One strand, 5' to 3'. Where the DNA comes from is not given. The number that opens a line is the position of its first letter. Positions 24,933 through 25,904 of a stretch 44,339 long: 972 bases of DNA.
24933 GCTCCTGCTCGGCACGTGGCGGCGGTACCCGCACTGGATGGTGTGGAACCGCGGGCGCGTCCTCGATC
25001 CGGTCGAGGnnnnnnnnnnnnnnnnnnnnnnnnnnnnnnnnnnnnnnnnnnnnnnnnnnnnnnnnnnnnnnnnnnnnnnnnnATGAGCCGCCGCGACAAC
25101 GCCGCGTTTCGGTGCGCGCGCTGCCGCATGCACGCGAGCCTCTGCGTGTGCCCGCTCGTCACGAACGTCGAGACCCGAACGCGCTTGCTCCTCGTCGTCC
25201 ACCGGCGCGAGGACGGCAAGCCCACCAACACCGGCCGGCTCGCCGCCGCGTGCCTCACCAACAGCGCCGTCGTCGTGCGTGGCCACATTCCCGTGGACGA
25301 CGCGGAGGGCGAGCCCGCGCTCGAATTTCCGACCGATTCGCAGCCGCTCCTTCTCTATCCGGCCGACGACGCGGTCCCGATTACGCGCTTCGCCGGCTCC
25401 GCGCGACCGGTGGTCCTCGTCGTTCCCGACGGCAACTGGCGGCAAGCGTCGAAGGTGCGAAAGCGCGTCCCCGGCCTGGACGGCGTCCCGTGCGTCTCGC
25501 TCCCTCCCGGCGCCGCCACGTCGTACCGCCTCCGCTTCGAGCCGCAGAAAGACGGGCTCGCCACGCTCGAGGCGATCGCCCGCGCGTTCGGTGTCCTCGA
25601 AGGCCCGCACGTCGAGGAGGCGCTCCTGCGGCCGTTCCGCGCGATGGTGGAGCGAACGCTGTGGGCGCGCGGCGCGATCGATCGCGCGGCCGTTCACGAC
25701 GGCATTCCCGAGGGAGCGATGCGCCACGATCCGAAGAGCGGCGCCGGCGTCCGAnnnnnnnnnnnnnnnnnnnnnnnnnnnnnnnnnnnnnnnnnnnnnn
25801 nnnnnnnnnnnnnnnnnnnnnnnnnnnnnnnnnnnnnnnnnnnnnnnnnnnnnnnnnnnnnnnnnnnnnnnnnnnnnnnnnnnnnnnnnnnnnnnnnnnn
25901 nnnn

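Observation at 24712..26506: Translationally coupled triplet: stand-alone C39-like cysteine peptidase, DTW-domain protein, amino-methyltransferase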

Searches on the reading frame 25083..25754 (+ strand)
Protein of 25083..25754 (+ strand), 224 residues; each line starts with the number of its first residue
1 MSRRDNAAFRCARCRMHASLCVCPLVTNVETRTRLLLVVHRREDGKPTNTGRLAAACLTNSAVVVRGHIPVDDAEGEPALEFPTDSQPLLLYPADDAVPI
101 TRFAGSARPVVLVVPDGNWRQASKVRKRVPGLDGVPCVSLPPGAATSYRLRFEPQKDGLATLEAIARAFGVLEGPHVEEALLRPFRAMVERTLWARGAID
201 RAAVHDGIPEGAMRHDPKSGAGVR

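Call 6: search_protein_families(library=pfam, proteins=[window:25083-25754:+], max_evalue=1)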
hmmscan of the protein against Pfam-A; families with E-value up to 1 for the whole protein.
window:25083-25754:+ (224 aa): 1 family
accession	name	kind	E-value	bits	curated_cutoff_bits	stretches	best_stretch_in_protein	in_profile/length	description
PF03942.20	DTW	-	2.3e-43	148.7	33.7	1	9-192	2-194/195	DTW domain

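Call 7: search_protein_families(library=ncbifam, proteins=[window:25083-25754:+], max_evalue=1)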
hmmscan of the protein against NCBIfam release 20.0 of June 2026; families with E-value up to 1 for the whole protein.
window:25083-25754:+ (224 aa): 1 family
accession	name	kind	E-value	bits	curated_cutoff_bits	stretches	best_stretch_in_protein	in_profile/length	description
TIGR04003.1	rSAM_BssD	equivalog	0.3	10.2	496.45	1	9-74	53-113/314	[benzylsuccinate synthase]-activating enzyme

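Call 24: find_related_loci(query=window:25083-25754:+, collection=genome_contigs, flank=5000)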
Query window:25083-25754:+ (224 aa) in genome_contigs; peptide patterns used: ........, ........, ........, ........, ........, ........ (x = any residue, [..] = any of these).
598 stretches matched a pattern; 399 encode a relative of the query (tblastn E <= 1e-3); the best 80 are kept; 80 distinct loci.
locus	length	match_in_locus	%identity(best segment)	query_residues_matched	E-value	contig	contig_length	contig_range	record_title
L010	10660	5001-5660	77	1-220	3e-107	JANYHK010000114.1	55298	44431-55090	MAG: Myxococcales bacterium isolate GL140_1_metabinner_44 GL140_1_k141_1685784, whole genome shotgun sequence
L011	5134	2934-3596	71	1-220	4e-100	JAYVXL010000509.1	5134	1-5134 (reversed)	MAG: Myxococcales bacterium isolate GL85_DN_concoct_37 GL85_DN_concoct_37_508, whole genome shotgun sequence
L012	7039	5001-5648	63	1-220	2e-86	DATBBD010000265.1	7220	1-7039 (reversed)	MAG TPA_asm: Polyangiaceae bacterium isolate SMAG_U5750 k141_2706896, whole genome shotgun sequence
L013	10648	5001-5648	64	1-220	4e-86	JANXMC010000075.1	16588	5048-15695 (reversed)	MAG: Myxococcales bacterium isolate 336R_concoct_46_sub 336R_k141_2568586, whole genome shotgun sequence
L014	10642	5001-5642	63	1-218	7e-85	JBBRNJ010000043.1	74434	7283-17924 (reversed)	MAG: Polyangiales bacterium isolate La1_metabat2.153 LA1C_B2.153_k141_308490L_74434_cov_16.0000, whole genome shotgun se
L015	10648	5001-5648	63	1-220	9e-85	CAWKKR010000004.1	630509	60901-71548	MAG: uncultured delta proteobacterium isolate MFD05502.bin.1.166 genome assembly, contig: contig_23718, whole genome sho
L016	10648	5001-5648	63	1-220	3e-84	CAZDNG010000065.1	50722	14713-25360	MAG TPA_asm: uncultured Polyangiaceae bacterium isolate binchicken_co50_422 genome assembly, contig: NODE_623_length_507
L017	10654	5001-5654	63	1-221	1e-82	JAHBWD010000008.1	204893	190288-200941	MAG: Labilithrix sp. isolate ACE_MYX8 MYX8_8, whole genome shotgun sequence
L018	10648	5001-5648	62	1-220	4e-82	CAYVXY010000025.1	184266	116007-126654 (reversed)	MAG TPA_asm: uncultured Polyangiaceae bacterium isolate SRP302447_co2_334 genome assembly, contig: NODE_254_length_18426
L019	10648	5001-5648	60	1-220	1e-81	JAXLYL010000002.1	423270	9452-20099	MAG: Polyangiaceae bacterium isolate STL-MYX12 C1.258.fa-2, whole genome shotgun sequence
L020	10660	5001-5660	61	1-220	4e-81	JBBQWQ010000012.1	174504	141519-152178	MAG: Polyangiales bacterium isolate Co_metawrap_2065 Cmw_2065_k141_10060472_length_174504_cov_21.9995, whole genome shot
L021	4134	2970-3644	60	1-222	9e-81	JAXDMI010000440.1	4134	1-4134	MAG: Myxococcales bacterium isolate BP_638 scaffold_2042374, whole genome shotgun sequence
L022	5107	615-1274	60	1-220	9e-81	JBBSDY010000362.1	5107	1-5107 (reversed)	MAG: Polyangiales bacterium isolate LS1_sbin.28 LS1_sbin.28_K_1421745_L_5107_cov_10.0000, whole genome shotgun sequence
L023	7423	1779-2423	61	1-217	6e-81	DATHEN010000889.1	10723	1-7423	MAG TPA_asm: Polyangiaceae bacterium isolate SMAG_U12422 k141_117768, whole genome shotgun sequence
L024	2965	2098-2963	60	1-222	7e-82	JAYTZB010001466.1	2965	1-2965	MAG: Polyangiaceae bacterium isolate GFS_6217 GFS_6217_1465, whole genome shotgun sequence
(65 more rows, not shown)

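Call 27: search_solved_structures(query=window:25083-25754:+, max_evalue=1, show_alignments=1)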
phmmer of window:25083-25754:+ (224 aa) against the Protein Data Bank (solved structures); distinct sequences matched with E-value up to 1: 2.
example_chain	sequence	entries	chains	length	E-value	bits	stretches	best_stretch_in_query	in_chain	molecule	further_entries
9kyt_A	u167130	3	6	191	1.1e-16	64.2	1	10-166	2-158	tRNA-uridine aminocarboxypropyltransferase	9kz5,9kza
7n6g_1L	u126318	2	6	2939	0.42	13.2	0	132-159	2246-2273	FAP47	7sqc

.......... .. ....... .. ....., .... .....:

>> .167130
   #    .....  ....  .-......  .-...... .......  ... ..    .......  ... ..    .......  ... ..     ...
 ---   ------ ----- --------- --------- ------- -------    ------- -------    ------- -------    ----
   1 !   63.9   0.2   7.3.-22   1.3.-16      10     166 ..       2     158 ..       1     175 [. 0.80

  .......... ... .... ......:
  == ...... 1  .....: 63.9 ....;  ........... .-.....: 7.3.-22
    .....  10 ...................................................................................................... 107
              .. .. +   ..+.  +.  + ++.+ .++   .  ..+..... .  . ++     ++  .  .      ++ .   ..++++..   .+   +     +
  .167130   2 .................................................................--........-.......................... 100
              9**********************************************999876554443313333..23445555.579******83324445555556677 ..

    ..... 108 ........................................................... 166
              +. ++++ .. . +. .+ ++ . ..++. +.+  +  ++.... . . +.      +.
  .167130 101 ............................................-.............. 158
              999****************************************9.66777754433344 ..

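Call 66: search_protein_families(library=ncbifam, proteins=[L013:3820-5001:+], max_evalue=0.00001)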
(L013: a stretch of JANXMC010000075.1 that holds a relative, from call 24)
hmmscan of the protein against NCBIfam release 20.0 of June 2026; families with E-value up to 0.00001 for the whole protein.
L013:3820-5001:+ (394 aa): 7 families
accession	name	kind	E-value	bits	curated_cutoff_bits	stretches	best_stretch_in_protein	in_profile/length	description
NF008321.0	PRK11112.1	equivalog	1.8e-52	178.2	328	2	174-279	2-108/257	tRNA pseudouridine(65) synthase TruC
TIGR00005.1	rluA_subfam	subfamily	1.7e-47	162.2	192.7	1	165-386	64-297/298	RluA family pseudouridine synthase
NF008385.0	PRK11180.1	equivalog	3e-30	105.7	351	1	164-386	74-312/325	23S rRNA pseudouridine(1911/1915/1917) synthase RluD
NF008249.0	PRK11025.1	equivalog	1.2e-29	103.2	378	1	175-386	94-313/317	23S rRNA pseudouridine(955/2504/2580) synthase RluC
TIGR01621.1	RluA-like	hypoth_equivalog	3.4e-21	75.5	222.3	1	174-348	2-181/217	TIGR01621 family pseudouridine synthase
NF007543.0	PRK10158.1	equivalog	2.4e-19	69.9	286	1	167-374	7-216/219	bifunctional tRNA pseudouridine(32) synthase/23S rRNA pseudouridine(746) synthase RluA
TIGR00093.1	TIGR00093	subfamily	3.9e-08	33.2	109.3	1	187-270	1-81/161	pseudouridine synthase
